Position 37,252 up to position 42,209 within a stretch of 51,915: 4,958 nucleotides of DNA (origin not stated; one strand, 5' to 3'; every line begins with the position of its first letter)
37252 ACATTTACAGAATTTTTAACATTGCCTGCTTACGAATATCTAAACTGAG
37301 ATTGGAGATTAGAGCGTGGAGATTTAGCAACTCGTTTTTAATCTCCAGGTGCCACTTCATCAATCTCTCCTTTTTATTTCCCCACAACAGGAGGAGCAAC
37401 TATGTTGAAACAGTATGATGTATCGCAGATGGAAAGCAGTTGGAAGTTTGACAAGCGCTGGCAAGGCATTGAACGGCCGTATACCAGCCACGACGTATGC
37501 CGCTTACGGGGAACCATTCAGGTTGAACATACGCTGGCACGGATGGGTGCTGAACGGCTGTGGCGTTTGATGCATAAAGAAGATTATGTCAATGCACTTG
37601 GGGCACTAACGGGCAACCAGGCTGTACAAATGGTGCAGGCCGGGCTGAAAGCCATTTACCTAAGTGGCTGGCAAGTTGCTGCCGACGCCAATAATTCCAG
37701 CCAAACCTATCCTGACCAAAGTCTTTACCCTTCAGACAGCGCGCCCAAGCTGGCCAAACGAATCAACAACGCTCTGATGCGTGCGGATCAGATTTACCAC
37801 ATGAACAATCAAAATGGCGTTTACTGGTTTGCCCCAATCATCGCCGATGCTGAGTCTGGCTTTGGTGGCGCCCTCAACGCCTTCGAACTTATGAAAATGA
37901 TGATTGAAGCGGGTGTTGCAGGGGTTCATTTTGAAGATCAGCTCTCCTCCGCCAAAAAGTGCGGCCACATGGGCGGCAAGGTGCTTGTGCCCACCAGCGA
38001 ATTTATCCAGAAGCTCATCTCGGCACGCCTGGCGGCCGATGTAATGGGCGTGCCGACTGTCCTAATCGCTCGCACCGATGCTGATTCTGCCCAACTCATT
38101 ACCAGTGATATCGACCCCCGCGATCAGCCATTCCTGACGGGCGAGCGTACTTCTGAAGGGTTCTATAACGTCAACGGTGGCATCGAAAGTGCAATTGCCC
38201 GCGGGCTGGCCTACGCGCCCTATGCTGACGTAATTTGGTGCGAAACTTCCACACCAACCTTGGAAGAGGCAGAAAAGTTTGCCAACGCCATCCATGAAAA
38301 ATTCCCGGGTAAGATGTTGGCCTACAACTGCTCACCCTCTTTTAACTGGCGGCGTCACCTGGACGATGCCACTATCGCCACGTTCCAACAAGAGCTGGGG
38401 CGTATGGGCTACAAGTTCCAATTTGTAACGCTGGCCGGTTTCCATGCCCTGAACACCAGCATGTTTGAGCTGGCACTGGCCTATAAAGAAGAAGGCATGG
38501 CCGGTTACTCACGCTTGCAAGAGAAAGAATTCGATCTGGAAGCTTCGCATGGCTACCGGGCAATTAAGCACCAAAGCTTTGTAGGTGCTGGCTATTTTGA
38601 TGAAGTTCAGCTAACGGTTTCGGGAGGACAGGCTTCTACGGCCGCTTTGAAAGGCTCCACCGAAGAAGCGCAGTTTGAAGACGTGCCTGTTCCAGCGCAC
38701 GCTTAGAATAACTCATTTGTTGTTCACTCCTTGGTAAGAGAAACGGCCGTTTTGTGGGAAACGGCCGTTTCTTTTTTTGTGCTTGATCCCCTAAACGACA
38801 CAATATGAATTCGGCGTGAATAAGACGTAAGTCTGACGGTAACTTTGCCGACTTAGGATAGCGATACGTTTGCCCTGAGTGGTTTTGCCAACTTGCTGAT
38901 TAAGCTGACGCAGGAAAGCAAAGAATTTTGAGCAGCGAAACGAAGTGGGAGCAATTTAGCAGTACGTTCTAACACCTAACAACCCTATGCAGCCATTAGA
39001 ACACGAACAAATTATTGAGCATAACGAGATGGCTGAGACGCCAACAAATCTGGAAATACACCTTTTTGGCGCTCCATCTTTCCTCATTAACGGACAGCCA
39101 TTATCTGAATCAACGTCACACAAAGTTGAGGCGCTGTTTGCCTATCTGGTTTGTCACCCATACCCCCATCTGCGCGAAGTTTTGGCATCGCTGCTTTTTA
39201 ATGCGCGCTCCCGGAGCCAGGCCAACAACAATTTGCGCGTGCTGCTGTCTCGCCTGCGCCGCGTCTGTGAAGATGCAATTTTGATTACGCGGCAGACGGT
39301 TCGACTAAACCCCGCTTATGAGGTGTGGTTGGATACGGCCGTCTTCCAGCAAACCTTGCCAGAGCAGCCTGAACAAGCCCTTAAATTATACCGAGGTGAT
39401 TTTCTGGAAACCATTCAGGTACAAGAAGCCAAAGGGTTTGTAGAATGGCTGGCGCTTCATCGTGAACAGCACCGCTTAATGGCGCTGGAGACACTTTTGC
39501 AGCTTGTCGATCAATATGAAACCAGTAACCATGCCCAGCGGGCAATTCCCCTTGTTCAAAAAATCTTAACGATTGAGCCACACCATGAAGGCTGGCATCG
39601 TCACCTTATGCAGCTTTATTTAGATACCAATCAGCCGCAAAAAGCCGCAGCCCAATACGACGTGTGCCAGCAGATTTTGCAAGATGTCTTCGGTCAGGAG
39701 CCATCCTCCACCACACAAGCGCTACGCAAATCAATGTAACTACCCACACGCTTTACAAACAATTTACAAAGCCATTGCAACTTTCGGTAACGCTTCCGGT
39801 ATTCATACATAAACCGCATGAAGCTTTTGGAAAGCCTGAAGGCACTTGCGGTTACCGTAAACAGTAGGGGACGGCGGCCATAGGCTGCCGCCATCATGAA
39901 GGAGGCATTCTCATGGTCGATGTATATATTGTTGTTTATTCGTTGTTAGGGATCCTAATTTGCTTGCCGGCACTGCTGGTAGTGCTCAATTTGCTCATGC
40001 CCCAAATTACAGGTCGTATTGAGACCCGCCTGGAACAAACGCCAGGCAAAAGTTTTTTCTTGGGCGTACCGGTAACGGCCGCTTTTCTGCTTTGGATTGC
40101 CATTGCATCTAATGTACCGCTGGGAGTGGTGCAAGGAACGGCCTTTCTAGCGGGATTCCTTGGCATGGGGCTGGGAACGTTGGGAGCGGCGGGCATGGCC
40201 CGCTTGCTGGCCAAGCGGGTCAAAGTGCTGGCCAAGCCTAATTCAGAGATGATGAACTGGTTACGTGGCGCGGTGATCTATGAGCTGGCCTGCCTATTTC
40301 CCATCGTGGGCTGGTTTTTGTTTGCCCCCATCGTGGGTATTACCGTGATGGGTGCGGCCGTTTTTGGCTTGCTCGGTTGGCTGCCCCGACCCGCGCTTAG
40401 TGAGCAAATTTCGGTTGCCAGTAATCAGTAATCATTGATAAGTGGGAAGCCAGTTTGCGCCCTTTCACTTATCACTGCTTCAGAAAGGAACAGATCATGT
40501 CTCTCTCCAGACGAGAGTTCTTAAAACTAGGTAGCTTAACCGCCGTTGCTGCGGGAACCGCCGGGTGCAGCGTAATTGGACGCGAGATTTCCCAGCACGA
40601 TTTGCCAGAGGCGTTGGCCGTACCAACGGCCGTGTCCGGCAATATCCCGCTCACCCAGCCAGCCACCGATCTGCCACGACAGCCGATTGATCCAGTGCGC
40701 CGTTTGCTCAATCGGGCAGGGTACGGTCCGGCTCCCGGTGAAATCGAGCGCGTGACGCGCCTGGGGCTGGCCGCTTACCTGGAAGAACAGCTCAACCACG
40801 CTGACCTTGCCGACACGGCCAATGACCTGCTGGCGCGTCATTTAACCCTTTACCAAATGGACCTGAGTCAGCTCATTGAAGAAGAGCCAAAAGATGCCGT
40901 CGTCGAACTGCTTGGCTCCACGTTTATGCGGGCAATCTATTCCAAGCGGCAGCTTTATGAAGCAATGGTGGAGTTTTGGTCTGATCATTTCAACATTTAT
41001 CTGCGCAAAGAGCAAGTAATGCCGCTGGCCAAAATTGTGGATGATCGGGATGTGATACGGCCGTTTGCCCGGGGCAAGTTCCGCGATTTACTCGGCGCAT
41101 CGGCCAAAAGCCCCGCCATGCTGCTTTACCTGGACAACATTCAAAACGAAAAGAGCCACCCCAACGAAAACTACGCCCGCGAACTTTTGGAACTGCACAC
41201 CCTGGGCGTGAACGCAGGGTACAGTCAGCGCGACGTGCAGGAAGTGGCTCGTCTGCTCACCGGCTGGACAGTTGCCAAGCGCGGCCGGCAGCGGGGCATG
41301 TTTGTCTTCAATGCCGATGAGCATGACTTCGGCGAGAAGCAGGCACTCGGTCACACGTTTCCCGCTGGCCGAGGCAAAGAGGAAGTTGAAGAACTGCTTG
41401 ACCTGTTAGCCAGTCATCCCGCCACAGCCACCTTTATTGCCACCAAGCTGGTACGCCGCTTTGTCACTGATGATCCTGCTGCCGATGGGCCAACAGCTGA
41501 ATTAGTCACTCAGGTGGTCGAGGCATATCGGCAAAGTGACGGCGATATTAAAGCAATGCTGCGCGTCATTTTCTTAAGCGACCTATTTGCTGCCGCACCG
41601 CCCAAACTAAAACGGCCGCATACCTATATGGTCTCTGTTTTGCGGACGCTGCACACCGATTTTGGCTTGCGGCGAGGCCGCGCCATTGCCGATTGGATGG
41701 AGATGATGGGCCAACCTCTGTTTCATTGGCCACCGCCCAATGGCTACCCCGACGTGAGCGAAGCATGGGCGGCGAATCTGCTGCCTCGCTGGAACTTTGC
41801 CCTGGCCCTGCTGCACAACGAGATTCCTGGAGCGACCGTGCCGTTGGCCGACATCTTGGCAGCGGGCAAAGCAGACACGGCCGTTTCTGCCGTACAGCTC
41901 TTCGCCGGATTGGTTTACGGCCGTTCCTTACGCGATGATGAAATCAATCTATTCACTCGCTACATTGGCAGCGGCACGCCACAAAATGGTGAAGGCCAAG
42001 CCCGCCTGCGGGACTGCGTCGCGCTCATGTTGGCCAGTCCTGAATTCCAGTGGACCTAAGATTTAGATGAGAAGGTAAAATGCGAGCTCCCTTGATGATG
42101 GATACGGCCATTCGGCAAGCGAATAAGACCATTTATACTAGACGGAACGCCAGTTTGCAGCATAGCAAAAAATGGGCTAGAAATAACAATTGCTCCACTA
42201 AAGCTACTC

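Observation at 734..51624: HIP1-like highly iterated palindrome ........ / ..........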

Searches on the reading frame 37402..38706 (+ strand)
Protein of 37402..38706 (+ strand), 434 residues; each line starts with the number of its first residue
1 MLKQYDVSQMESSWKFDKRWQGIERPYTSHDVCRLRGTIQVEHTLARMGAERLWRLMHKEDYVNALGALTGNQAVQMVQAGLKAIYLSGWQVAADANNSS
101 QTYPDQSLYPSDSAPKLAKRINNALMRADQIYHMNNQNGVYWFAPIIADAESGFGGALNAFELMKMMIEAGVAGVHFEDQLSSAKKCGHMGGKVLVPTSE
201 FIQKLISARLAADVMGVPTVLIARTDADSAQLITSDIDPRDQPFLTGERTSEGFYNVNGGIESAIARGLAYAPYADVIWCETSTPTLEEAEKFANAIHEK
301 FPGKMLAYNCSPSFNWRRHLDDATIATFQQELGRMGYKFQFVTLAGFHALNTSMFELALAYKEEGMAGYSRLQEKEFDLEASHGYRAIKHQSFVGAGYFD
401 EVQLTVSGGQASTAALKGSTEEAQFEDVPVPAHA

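Call 66: search_protein_families(library=pfam, proteins=[window:37402-38706:+], max_evalue=0.00001)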
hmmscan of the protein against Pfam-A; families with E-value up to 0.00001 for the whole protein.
window:37402-38706:+ (434 aa): 2 families
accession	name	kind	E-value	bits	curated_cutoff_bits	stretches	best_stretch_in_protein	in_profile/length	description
PF00463.27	ICL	-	3.3e-108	362.9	26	2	8-247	3-253/526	Isocitrate lyase family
PF13714.12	PEP_mutase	-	7e-17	62.2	31.5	1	75-281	23-177/240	Phosphoenolpyruvate phosphomutase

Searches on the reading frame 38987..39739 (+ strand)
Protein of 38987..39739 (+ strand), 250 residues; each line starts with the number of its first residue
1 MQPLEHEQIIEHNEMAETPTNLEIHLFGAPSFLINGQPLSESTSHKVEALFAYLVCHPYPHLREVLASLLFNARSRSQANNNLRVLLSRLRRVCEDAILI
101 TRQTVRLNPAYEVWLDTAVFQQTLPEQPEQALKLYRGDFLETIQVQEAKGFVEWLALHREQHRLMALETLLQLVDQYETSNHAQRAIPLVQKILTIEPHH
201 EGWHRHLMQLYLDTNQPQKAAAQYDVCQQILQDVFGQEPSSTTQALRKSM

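Call 66: search_protein_families(library=pfam, proteins=[window:38987-39739:+], max_evalue=0.00001)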
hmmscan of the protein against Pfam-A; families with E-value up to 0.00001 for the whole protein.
window:38987-39739:+ (250 aa): 1 family
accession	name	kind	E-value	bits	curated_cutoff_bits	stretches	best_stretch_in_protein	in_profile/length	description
PF03704.23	BTAD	-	8.2e-16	59.1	22.1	1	127-248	28-143/146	Bacterial transcriptional activator domain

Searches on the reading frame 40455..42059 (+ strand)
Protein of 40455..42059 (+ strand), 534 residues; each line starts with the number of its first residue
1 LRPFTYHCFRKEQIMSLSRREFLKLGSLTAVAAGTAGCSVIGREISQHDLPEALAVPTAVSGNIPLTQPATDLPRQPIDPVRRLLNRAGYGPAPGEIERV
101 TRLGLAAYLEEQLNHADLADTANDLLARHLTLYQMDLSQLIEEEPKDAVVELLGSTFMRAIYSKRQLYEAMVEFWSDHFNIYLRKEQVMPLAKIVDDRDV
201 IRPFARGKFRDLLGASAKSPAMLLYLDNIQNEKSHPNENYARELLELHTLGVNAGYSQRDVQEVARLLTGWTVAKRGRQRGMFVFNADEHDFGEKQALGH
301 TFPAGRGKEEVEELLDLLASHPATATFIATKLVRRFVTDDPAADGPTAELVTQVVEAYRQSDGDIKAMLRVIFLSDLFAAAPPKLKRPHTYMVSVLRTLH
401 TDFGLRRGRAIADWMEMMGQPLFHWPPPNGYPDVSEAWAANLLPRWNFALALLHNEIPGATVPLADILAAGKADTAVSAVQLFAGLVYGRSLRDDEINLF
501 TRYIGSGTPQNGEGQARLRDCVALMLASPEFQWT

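Call 66: search_protein_families(library=pfam, proteins=[window:40455-42059:+], max_evalue=0.00001)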
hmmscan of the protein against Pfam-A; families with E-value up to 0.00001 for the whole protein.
window:40455-42059:+ (534 aa): 1 family
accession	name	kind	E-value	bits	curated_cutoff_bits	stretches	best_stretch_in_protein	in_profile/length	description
PF08811.16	DUF1800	-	8.4e-129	430.8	26.1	1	83-533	1-419/419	Protein of unknown function (DUF1800)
